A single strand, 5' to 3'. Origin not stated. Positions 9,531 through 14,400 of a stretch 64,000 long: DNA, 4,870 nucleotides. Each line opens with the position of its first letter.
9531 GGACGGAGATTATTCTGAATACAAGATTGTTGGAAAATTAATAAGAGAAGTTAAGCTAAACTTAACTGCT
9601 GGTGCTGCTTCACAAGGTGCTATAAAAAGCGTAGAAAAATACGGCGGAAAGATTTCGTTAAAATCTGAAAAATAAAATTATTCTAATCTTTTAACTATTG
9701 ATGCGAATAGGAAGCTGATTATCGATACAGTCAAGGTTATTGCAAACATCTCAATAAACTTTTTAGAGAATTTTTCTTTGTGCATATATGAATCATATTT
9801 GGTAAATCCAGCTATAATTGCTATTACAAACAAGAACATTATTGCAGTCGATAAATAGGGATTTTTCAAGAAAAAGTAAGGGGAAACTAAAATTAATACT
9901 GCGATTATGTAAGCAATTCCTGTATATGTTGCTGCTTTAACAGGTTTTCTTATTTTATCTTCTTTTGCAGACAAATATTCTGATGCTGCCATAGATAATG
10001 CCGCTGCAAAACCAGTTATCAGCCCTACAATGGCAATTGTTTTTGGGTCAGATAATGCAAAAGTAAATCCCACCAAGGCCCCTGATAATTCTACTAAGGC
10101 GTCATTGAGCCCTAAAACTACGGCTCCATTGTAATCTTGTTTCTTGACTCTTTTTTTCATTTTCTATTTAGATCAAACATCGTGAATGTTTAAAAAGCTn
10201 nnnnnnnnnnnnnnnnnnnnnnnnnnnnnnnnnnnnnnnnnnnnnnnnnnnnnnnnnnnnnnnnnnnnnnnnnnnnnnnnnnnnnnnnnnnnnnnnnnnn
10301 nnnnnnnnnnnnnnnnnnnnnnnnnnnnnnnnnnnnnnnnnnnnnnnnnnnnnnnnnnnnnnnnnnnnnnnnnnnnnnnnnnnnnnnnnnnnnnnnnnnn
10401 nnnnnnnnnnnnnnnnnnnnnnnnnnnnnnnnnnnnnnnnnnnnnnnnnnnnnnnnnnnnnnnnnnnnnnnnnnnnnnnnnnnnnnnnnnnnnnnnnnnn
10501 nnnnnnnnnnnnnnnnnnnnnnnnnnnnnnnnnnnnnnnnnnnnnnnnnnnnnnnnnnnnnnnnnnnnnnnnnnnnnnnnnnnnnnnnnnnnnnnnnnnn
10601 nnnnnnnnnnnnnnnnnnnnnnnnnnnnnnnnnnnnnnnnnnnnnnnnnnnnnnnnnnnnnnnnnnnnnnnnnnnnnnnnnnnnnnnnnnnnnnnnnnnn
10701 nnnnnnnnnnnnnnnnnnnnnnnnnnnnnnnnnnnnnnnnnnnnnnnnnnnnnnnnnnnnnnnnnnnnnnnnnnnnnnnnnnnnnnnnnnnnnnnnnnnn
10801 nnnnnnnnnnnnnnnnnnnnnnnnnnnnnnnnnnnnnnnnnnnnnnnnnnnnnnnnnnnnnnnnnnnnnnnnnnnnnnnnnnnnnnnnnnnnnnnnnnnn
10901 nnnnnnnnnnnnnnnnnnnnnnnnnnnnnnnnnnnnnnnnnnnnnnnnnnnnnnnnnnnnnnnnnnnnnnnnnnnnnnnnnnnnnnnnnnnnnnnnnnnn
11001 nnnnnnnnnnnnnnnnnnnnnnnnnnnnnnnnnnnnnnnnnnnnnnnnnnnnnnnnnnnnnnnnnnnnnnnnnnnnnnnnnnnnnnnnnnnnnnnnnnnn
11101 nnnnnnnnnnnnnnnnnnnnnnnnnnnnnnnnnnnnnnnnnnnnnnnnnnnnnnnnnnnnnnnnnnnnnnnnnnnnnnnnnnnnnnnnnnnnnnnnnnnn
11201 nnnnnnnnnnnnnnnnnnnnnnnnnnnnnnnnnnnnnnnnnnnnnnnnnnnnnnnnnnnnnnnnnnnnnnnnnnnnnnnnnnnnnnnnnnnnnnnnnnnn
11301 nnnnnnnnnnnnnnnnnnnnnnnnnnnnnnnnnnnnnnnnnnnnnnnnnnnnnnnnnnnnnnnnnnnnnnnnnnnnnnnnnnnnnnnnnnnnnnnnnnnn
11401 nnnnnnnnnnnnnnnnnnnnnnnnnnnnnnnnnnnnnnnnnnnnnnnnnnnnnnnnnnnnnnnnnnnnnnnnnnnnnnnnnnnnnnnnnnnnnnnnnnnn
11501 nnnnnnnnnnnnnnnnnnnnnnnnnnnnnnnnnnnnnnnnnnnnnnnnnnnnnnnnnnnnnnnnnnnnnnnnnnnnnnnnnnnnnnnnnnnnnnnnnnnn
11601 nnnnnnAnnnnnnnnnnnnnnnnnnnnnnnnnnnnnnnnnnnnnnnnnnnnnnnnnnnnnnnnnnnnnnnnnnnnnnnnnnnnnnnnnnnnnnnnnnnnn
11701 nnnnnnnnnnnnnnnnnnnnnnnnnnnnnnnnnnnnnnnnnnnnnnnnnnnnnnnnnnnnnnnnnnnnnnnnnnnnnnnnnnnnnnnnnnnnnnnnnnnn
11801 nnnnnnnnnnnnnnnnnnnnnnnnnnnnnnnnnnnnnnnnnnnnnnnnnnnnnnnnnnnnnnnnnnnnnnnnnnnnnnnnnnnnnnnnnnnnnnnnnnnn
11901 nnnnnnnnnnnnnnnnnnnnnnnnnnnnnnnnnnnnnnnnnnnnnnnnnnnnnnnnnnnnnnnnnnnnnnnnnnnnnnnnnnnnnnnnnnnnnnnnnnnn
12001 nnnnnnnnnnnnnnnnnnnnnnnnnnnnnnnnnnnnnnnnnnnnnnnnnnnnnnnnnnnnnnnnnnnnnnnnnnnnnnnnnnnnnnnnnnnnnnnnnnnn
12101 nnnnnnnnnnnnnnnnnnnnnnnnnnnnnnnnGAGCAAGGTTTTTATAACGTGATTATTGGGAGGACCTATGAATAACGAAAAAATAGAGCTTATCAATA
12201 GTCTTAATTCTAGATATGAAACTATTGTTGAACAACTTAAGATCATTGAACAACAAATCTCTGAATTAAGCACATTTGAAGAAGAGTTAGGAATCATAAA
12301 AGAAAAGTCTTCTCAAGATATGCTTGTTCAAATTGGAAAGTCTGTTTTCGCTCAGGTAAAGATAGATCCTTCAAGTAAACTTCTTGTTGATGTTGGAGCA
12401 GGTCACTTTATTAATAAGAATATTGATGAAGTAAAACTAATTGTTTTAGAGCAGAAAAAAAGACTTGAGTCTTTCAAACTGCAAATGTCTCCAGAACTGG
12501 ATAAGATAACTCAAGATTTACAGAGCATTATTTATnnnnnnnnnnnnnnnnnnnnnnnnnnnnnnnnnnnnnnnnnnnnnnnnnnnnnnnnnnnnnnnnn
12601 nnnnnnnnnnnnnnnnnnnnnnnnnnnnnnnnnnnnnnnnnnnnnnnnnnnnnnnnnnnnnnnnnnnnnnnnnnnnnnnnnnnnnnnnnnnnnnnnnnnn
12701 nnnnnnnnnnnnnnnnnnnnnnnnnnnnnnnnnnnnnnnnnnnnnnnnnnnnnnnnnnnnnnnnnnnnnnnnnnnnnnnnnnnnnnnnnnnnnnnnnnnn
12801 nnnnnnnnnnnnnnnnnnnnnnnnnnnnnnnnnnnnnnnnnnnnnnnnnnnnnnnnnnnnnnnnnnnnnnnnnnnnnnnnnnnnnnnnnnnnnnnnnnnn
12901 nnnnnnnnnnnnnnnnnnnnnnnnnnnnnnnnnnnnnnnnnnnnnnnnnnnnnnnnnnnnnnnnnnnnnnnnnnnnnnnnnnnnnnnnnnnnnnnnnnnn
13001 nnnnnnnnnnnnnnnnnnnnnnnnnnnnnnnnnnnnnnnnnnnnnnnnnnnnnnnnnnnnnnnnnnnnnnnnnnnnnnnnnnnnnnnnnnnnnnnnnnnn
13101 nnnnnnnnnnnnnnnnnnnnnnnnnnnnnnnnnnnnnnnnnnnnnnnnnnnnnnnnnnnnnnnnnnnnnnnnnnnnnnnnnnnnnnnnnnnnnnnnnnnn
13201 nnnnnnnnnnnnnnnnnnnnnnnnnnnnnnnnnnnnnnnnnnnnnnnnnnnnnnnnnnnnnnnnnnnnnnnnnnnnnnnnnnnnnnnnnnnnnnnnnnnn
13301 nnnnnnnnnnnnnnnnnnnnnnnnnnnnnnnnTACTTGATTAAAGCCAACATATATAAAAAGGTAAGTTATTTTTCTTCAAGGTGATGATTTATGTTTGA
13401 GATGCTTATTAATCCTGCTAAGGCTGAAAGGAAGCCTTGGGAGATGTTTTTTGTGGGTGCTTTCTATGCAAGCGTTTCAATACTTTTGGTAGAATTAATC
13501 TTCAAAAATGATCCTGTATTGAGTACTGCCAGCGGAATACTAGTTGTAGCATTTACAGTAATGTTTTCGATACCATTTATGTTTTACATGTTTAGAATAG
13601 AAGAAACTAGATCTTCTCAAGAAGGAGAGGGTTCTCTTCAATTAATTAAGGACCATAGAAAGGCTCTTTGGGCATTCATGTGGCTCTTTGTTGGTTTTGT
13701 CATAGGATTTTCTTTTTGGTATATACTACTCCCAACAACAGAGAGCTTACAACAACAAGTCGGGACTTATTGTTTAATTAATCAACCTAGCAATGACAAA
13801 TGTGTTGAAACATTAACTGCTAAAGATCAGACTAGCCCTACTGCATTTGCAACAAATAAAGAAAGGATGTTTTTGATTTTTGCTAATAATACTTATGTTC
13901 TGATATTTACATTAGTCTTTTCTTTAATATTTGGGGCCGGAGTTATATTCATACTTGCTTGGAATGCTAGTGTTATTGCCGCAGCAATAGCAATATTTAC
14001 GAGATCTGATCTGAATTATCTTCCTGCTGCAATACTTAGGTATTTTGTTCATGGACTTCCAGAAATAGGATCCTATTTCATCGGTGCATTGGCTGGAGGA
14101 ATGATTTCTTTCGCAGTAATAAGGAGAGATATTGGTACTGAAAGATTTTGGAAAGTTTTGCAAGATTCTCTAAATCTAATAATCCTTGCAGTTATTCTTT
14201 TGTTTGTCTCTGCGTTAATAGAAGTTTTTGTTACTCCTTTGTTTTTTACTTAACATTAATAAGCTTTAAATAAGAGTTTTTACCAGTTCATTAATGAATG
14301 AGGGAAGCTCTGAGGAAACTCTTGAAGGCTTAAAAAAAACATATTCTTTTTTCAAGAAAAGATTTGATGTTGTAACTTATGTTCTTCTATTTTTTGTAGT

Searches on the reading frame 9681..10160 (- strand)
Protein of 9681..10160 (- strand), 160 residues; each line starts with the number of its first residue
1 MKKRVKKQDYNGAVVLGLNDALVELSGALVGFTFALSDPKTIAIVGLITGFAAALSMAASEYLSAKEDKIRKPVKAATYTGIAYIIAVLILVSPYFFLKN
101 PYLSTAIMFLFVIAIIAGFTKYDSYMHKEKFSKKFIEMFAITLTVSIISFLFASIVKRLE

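Call 22: search_protein_families(library=pfam, proteins=[window:9681-10160:-], max_evalue=0.001)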
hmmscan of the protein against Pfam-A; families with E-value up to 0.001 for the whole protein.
window:9681-10160:- (160 aa): 2 families
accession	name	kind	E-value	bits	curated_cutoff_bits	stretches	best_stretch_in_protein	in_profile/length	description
PF01988.24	VIT1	-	4.9e-16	59.6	28.1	2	13-68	3-59/214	VIT family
PF01027.25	Bax1-I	-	1.2e-05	25.7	34.1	1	9-155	63-203/207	Inhibitor of apoptosis-promoting Bax1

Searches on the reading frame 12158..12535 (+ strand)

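Call 9: search_protein_families(library=pfam, proteins=[window:12158-12535:+], max_evalue=0.001)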
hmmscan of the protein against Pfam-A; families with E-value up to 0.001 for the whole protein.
window:12158-12535:+ (126 aa): 1 family
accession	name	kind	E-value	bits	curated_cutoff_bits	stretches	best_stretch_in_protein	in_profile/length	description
PF02996.22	Prefoldin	-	1.7e-15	57.5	23.2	1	13-124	5-110/120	Prefoldin subunit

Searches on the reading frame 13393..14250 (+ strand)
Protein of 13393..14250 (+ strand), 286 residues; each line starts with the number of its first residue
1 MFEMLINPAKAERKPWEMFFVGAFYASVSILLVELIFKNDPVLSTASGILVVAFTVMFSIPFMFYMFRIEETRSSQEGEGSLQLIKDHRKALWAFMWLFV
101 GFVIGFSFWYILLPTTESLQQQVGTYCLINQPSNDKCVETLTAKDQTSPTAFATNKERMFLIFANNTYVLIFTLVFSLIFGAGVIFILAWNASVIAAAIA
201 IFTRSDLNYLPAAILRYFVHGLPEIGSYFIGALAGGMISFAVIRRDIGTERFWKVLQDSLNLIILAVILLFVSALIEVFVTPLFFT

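Call 9: search_protein_families(library=pfam, proteins=[window:13393-14250:+], max_evalue=0.001)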
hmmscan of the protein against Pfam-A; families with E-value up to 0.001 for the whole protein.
window:13393-14250:+ (286 aa): 1 family
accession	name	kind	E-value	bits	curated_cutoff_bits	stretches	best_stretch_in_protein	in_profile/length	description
PF01944.22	SpoIIM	-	4.4e-15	56.4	26.9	1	96-282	3-163/163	Stage II sporulation protein M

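Call 33: find_encoding_contigs(protein=window:13393-14250:+, flank=10000, max_places=4)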
Protein window:13393-14250:+ (286 aa): 13 contigs read that carry it; 4 places shown.
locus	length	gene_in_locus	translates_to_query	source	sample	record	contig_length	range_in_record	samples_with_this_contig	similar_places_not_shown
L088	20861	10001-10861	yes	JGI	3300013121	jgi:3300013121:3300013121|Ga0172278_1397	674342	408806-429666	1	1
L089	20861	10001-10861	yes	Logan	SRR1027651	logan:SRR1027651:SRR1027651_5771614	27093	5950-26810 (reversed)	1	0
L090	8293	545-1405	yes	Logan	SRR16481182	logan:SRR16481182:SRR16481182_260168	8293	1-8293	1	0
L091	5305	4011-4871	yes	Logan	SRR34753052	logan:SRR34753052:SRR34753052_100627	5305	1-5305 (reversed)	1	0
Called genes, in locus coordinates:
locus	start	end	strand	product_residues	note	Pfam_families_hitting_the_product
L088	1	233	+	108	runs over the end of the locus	PF00366:Ribosomal_S17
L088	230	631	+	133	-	PF00238:Ribosomal_L14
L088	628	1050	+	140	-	PF16906:Ribosomal_L26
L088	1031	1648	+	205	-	PF00900:Ribosomal_S4e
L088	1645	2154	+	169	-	PF00281:Ribosomal_L5 (weak), PF00673:Ribosomal_L5_C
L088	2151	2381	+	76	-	PF00253:Ribosomal_S14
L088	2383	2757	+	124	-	PF00410:Ribosomal_S8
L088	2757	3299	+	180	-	PF00347:Ribosomal_L6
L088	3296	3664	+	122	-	PF01655:Ribosomal_L32e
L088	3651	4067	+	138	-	PF01280:Ribosomal_L19e, PF25476:Ribosomal_L19e_C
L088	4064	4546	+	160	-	PF17144:Ribosomal_L5e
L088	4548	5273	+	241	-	PF00333:Ribosomal_S5, PF03719:Ribosomal_S5_C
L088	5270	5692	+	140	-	PF00327:Ribosomal_L30 (weak)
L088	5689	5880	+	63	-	-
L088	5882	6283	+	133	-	-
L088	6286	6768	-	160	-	PF01988:VIT1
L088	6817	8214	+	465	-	PF00344:SecY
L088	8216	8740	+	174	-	PF01956:EMC3_TMCO1 (weak)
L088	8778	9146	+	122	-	PF02996:Prefoldin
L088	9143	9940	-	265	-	PF01008:IF-2B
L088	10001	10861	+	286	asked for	PF01944:SpoIIM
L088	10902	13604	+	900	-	PF02516:STT3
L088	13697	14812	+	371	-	PF01943:Polysacc_synt, PF13440:Polysacc_synt_3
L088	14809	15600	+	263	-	PF00535:Glycos_transf_2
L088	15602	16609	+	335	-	PF00535:Glycos_transf_2, PF10111:Glyco_tranf_2_2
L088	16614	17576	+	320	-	PF00535:Glycos_transf_2, PF10111:Glyco_tranf_2_2 (weak), PF13641:Glyco_tranf_2_3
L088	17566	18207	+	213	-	PF13489:Methyltransf_23, PF08241:Methyltransf_11, PF08242:Methyltransf_12 (weak), PF13649:Methyltransf_25, PF13847:Methyltransf_31 (weak), PF01209:Ubie_methyltran (faint)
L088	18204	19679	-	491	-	PF13231:PMT_2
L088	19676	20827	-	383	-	PF13439:Glyco_transf_4, PF13579:Glyco_trans_4_4, PF00534:Glycos_transf_1, PF13692:Glyco_trans_1_4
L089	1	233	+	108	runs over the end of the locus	PF00366:Ribosomal_S17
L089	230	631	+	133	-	PF00238:Ribosomal_L14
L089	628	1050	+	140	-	PF16906:Ribosomal_L26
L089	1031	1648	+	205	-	PF00900:Ribosomal_S4e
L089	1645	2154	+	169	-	PF00281:Ribosomal_L5 (weak), PF00673:Ribosomal_L5_C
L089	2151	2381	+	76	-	PF00253:Ribosomal_S14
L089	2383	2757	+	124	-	PF00410:Ribosomal_S8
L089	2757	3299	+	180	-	PF00347:Ribosomal_L6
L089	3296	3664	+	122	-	PF01655:Ribosomal_L32e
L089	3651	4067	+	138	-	PF01280:Ribosomal_L19e, PF25476:Ribosomal_L19e_C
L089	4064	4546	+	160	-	PF17144:Ribosomal_L5e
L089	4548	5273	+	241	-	PF00333:Ribosomal_S5, PF03719:Ribosomal_S5_C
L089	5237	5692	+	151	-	PF00327:Ribosomal_L30 (weak)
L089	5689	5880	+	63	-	-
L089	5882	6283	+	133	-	-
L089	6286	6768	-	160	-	PF01988:VIT1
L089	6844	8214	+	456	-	PF00344:SecY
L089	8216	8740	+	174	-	PF01956:EMC3_TMCO1 (weak)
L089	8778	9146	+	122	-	PF02996:Prefoldin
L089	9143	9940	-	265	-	PF01008:IF-2B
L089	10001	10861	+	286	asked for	PF01944:SpoIIM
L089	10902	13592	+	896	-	PF02516:STT3, PF09586:YfhO (weak)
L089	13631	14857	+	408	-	PF01943:Polysacc_synt (weak), PF13440:Polysacc_synt_3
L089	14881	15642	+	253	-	PF00535:Glycos_transf_2, PF13641:Glyco_tranf_2_3 (weak)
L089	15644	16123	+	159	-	PF08660:Alg14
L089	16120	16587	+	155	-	PF04101:Glyco_tran_28_C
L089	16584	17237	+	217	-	PF13489:Methyltransf_23, PF13649:Methyltransf_25 (weak), PF08241:Methyltransf_11, PF08242:Methyltransf_12, PF13847:Methyltransf_31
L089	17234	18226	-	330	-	PF00535:Glycos_transf_2, PF10111:Glyco_tranf_2_2, PF13641:Glyco_tranf_2_3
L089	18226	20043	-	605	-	PF13522:GATase_6, PF12481:DUF3700 (faint), PF13537:GATase_7, PF00733:Asn_synthase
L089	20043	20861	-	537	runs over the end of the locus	PF13231:PMT_2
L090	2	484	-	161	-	?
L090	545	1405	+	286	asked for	PF01944:SpoIIM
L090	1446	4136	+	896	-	PF02516:STT3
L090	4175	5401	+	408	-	PF01943:Polysacc_synt (weak), PF13440:Polysacc_synt_3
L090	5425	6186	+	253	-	PF00535:Glycos_transf_2, PF13641:Glyco_tranf_2_3 (weak)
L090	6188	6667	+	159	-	PF08660:Alg14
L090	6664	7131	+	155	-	PF04101:Glyco_tran_28_C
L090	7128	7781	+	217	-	PF13489:Methyltransf_23, PF13649:Methyltransf_25 (faint), PF08241:Methyltransf_11, PF08242:Methyltransf_12, PF13847:Methyltransf_31 (weak)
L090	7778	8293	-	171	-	?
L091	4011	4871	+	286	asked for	PF01944:SpoIIM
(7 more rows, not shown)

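Call 64: find_related_loci(query=window:13393-14250:+, collection=metagenome_contigs, flank=10000)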
Query window:13393-14250:+ (286 aa) in metagenome_contigs; peptide patterns used: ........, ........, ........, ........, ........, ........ (x = any residue, [..] = any of these).
201 stretches matched a pattern; 93 encode a relative of the query (tblastn E <= 1e-3); the best 80 are kept; 80 distinct loci.
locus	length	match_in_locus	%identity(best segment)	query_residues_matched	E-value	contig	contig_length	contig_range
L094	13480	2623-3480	89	1-286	7e-170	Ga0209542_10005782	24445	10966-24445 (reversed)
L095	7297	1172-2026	88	1-285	3e-168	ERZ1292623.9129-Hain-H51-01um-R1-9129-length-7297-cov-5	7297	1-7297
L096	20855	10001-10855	89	1-285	6e-168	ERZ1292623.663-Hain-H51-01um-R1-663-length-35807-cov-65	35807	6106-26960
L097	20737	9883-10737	88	1-285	3e-167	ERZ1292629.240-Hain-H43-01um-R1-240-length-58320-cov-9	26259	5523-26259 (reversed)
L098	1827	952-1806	87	1-285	5e-180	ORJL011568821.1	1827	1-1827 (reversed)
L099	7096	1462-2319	86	1-286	8e-165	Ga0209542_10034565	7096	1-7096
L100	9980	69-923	89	1-285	1e-164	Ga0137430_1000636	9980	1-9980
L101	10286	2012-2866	89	1-285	1e-164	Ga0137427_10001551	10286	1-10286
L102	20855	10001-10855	84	1-285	5e-162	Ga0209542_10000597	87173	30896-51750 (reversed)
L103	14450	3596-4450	84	1-285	5e-162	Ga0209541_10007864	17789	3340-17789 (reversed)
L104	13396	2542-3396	85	1-285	2e-161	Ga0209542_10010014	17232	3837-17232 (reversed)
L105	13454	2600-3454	85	1-285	2e-161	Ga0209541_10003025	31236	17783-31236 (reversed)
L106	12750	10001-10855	85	1-285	7e-161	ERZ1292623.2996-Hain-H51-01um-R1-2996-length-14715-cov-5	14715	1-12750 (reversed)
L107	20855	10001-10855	84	1-285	6e-161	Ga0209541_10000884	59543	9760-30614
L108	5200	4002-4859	85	1-285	4e-163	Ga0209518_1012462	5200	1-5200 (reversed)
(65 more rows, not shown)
